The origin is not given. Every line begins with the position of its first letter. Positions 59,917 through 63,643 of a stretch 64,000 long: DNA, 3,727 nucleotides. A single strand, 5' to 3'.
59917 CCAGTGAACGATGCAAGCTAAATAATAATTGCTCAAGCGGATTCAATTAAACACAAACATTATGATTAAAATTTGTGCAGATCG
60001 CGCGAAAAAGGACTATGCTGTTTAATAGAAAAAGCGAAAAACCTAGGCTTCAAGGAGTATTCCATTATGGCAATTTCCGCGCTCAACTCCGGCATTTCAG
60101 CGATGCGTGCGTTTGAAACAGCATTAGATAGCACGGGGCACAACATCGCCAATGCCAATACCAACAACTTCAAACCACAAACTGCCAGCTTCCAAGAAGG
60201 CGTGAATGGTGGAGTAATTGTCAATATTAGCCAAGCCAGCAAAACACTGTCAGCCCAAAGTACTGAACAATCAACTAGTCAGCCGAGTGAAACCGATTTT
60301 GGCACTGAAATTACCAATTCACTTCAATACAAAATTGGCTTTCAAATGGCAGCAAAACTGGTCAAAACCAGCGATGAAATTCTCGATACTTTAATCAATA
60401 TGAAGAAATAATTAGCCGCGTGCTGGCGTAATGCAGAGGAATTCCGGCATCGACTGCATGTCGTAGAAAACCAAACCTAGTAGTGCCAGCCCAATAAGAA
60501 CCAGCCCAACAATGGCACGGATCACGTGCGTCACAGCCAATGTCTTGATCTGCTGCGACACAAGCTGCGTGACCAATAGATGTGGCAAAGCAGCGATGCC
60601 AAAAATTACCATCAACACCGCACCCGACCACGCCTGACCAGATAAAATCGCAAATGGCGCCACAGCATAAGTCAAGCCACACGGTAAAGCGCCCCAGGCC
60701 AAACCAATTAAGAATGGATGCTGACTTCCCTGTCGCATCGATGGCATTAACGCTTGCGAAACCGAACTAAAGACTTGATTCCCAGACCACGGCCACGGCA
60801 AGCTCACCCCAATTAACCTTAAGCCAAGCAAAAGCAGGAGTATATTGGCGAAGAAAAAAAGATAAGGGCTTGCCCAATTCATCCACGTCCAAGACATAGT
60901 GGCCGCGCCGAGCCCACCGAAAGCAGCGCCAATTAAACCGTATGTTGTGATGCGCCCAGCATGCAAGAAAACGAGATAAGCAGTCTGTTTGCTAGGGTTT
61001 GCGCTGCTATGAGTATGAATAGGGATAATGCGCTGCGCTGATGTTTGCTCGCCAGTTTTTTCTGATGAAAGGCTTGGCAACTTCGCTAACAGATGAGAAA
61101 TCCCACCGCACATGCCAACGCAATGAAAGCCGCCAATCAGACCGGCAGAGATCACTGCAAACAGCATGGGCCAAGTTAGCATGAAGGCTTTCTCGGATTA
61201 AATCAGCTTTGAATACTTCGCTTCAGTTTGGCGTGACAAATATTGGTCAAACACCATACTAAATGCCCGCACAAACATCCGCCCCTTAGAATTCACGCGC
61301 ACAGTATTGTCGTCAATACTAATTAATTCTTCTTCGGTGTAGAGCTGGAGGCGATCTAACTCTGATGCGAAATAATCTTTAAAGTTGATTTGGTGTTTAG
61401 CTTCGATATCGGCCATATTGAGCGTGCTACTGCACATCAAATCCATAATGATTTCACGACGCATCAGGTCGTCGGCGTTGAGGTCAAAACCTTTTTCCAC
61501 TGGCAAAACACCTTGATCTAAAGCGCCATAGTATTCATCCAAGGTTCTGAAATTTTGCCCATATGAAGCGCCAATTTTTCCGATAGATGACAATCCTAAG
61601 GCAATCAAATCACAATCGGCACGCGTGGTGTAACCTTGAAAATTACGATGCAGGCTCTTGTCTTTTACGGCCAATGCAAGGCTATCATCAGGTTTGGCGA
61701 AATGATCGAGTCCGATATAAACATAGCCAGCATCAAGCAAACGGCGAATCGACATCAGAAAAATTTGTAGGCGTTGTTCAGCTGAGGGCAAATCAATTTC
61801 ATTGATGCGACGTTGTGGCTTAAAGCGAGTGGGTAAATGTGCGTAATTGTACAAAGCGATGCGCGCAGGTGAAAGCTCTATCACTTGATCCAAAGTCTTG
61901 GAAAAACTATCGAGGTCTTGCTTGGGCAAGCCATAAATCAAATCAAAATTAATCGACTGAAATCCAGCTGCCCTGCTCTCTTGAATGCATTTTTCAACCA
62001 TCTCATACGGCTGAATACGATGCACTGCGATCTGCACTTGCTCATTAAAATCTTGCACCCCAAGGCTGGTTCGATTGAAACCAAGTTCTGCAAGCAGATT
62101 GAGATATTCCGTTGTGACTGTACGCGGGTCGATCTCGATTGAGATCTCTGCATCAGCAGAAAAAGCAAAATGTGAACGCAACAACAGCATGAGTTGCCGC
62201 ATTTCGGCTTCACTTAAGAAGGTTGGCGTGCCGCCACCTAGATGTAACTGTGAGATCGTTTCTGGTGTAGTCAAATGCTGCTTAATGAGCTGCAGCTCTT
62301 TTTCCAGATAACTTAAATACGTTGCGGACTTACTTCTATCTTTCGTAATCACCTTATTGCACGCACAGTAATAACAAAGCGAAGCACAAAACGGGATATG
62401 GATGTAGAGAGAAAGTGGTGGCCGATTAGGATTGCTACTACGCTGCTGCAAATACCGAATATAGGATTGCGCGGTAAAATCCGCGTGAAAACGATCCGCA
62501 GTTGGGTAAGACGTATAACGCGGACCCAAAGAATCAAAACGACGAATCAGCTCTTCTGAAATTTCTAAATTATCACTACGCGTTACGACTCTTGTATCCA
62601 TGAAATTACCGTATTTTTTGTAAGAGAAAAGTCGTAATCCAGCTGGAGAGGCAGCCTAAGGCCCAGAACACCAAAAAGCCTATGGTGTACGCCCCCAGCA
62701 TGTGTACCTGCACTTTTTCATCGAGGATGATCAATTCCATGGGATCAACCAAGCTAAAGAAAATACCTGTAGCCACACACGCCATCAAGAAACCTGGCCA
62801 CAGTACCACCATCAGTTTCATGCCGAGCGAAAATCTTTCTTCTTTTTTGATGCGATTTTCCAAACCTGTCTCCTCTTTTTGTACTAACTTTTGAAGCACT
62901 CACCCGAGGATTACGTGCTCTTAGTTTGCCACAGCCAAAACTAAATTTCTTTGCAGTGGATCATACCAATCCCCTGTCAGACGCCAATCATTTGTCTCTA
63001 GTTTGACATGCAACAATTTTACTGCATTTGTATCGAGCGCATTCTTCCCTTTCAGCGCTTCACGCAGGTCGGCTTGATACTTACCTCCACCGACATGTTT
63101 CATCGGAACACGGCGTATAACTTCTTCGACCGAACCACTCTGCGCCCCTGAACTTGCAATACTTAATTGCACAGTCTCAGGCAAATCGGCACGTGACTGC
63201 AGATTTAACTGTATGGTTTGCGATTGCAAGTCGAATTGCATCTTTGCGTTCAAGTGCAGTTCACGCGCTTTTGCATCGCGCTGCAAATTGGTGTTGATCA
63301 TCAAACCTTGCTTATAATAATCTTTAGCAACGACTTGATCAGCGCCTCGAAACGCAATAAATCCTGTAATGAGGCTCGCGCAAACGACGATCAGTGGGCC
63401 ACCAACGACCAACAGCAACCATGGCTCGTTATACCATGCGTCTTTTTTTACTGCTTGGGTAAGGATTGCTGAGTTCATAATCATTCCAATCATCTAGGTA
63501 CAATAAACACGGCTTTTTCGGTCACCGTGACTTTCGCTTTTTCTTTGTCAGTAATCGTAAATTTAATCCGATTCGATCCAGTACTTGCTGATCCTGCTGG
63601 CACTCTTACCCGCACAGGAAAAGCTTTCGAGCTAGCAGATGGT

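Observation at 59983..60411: Orphan 114-aa flagellar rod/hook-family protein reduced to the conserved termini, located in a low-oxygen gene neighbourhood about 38 kb from the nearest flagellar genes in this window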

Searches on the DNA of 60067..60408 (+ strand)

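Call 57: search_rna_families(sources=[L090, L091, L093, L095, L029, L100, L101], threshold=gathering)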
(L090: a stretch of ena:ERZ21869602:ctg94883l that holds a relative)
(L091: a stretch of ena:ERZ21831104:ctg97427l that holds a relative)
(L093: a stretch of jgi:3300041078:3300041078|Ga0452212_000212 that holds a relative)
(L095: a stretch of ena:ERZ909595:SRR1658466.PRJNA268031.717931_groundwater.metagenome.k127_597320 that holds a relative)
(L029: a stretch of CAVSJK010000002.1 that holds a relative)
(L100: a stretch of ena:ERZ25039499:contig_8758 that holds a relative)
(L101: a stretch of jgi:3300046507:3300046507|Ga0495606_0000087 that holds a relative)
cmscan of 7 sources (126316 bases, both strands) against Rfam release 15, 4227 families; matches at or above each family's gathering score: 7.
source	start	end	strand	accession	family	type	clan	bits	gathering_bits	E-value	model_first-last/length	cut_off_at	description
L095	7829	7916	+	RF01051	c-di-GMP-I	Cis-reg; riboswitch;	CL00126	76.8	35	4.9e-13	1-87/87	no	c-di-GMP-I riboswitch aptamer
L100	12521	12593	-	RF00005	tRNA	Gene; tRNA;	CL00001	69.8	29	7.2e-13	1-71/71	no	tRNA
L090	9442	9515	-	RF00005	tRNA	Gene; tRNA;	CL00001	68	29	2.2e-12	1-71/71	no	tRNA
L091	9453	9526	-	RF00005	tRNA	Gene; tRNA;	CL00001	68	29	2.2e-12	1-71/71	no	tRNA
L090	11594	11667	+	RF00005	tRNA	Gene; tRNA;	CL00001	67.8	29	2.5e-12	1-71/71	no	tRNA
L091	11602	11675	+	RF00005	tRNA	Gene; tRNA;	CL00001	67.8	29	2.5e-12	1-71/71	no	tRNA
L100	12428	12501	-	RF00005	tRNA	Gene; tRNA;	CL00001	65.9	29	8.2e-12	1-71/71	no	tRNA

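Call 60: search_rna_families(source=L095, start=7600, end=8100, threshold=gathering, show_alignments=1)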
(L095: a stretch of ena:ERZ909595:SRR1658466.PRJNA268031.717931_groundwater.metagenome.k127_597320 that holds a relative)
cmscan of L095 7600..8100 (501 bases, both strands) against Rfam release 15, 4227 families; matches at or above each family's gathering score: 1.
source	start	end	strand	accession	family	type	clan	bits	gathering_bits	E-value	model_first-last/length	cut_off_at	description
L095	7829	7916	+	RF01051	c-di-GMP-I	Cis-reg; riboswitch;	CL00126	76.8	35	1.9e-15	1-87/87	no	c-di-GMP-I riboswitch aptamer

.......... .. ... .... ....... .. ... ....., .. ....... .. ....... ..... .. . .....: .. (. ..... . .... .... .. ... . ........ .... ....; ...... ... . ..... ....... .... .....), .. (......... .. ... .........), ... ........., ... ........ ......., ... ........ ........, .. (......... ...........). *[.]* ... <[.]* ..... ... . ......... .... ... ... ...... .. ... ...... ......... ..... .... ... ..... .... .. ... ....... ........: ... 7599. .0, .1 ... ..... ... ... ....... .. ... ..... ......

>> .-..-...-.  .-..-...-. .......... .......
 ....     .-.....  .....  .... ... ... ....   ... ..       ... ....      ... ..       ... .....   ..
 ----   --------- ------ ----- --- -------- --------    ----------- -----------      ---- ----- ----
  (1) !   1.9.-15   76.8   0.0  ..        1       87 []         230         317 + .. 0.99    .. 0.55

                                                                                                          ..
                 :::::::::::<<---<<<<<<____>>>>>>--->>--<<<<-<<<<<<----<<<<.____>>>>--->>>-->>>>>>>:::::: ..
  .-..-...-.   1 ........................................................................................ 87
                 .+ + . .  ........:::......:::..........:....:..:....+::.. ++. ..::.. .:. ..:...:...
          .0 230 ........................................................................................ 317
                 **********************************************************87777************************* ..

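Call 61: search_rna_families(sources=[L090, L093, L029], threshold=evalue, max_evalue=1)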
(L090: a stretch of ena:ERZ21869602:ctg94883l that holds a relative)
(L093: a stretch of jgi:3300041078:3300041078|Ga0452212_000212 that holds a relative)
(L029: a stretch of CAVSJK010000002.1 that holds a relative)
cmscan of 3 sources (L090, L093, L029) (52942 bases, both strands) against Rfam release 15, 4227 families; matches with E-value up to 1: 5.
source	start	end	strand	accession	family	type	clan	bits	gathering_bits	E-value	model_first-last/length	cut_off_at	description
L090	9442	9515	-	RF00005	tRNA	Gene; tRNA;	CL00001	68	29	9.3e-13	1-71/71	no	tRNA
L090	11594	11667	+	RF00005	tRNA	Gene; tRNA;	CL00001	67.8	29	1.1e-12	1-71/71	no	tRNA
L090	11594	11668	-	RF04354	Plastid-ycf2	Cis-reg;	-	34.1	65.7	0.0023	1-75/75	no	Plastid-ycf2 5UTR RNA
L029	13135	13229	-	RF00558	L20_leader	Cis-reg; leader;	-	25.5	58.7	0.79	1-127/127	no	Ribosomal protein L20 leader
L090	9441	9481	+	RF04354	Plastid-ycf2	Cis-reg;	-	25.2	65.7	0.61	1-75/75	no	Plastid-ycf2 5UTR RNA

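Call 66: search_rna_families(sources=[L137, L146, L150, L151, L153, L161, L103, L109, L110, L111, L116, L117, L121, L127, L130, L138, L145, L157, L162, L174], threshold=gathering)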
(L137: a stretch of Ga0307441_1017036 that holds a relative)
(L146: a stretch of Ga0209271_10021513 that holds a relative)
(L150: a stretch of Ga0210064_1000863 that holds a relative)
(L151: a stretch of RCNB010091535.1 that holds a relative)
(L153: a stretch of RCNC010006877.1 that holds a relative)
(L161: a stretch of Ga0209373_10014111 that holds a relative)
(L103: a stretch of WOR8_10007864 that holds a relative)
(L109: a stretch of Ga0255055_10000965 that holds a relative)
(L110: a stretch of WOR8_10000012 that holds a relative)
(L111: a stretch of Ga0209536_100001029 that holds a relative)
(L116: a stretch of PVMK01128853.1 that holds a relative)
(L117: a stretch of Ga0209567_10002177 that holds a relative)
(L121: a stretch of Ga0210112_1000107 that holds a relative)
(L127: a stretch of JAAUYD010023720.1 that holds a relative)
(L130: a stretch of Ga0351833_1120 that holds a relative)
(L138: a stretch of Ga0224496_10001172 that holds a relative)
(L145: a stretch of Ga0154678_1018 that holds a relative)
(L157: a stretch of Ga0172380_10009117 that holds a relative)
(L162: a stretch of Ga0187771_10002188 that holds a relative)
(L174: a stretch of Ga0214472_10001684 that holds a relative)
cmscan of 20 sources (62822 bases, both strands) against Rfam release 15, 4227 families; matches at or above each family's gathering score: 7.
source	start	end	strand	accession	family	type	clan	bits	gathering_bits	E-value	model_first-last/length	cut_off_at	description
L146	1072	1169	+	RF01051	c-di-GMP-I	Cis-reg; riboswitch;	CL00126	81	35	2.3e-14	1-87/87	no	c-di-GMP-I riboswitch aptamer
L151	453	550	+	RF01051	c-di-GMP-I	Cis-reg; riboswitch;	CL00126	81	35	2.3e-14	1-87/87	no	c-di-GMP-I riboswitch aptamer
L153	1294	1391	+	RF01051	c-di-GMP-I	Cis-reg; riboswitch;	CL00126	81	35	2.3e-14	1-87/87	no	c-di-GMP-I riboswitch aptamer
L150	1296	1393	+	RF01051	c-di-GMP-I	Cis-reg; riboswitch;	CL00126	80.9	35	2.4e-14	1-87/87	no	c-di-GMP-I riboswitch aptamer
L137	363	451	+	RF01051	c-di-GMP-I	Cis-reg; riboswitch;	CL00126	78.4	35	9.6e-14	1-87/87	no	c-di-GMP-I riboswitch aptamer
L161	1171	1255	+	RF01051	c-di-GMP-I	Cis-reg; riboswitch;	CL00126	78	35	1.2e-13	1-87/87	no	c-di-GMP-I riboswitch aptamer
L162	2059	2227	+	RF00174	Cobalamin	Cis-reg; riboswitch;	CL00101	65.1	31.5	7.8e-14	1-189/189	no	Cobalamin riboswitch aptamer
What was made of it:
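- On c-di-GMP-I riboswitch-controlled genes: The feature is met only in distant look-alikes: L095, L137, L146, L150, L151, L153 and L161, at 77-81 bits (calls 57, 60, 66).
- Closest known: Desulfobacterota-type 117-aa mini axial proteins. Different: Some of these genes are preceded by c-di-GMP-I riboswitches (calls 57, 66).
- In analogous proteins, expression is riboswitch-gated (calls 57, 66).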

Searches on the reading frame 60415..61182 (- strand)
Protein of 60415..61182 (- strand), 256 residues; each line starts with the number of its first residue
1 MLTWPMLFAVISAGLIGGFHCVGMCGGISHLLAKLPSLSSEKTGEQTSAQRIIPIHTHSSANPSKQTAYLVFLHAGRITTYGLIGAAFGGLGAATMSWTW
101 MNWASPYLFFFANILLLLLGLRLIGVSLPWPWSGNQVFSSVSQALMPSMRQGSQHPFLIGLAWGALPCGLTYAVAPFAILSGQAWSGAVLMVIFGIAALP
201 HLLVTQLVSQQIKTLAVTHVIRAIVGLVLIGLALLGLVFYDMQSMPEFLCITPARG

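Call 3: search_protein_families(library=pfam, proteins=[window:60415-61182:-], max_evalue=1)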
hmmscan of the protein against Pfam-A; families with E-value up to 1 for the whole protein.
window:60415-61182:- (256 aa): 2 families
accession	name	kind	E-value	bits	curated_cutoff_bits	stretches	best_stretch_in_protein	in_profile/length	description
PF13386.12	DsbD_2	-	2.5e-39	135.7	24.9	1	10-233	2-197/199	Cytochrome C biogenesis protein transmembrane region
PF02588.21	YitT_membrane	-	0.013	15.3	24.3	1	89-166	29-106/205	Uncharacterised 5xTM membrane BCR, YitT family COG1284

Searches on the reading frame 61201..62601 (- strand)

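Call 3: search_protein_families(library=pfam, proteins=[window:61201-62601:-], max_evalue=1)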
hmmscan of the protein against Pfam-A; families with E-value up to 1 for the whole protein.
window:61201-62601:- (467 aa): 2 families
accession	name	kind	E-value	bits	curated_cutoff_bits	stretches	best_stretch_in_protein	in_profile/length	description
PF04055.27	Radical_SAM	-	3.1e-23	83.2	29.5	1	66-239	1-165/166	Radical SAM superfamily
PF06969.22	HemN_C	-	1.6e-11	44.5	24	1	374-443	1-67/67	HemN C-terminal domain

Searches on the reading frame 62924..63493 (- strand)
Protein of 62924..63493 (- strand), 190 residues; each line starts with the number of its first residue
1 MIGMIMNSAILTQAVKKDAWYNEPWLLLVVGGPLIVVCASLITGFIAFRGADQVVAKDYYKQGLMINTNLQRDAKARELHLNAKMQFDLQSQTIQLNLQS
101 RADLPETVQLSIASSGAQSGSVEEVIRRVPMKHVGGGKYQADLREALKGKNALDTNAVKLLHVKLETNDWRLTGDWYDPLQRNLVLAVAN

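Call 3: search_protein_families(library=pfam, proteins=[window:62924-63493:-], max_evalue=1)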
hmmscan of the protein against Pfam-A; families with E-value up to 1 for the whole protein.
window:62924-63493:- (190 aa): 1 family
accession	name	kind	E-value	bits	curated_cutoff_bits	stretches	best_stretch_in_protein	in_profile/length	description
PF05751.16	FixH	-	8e-18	65.3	23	1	24-176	5-149/150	FixH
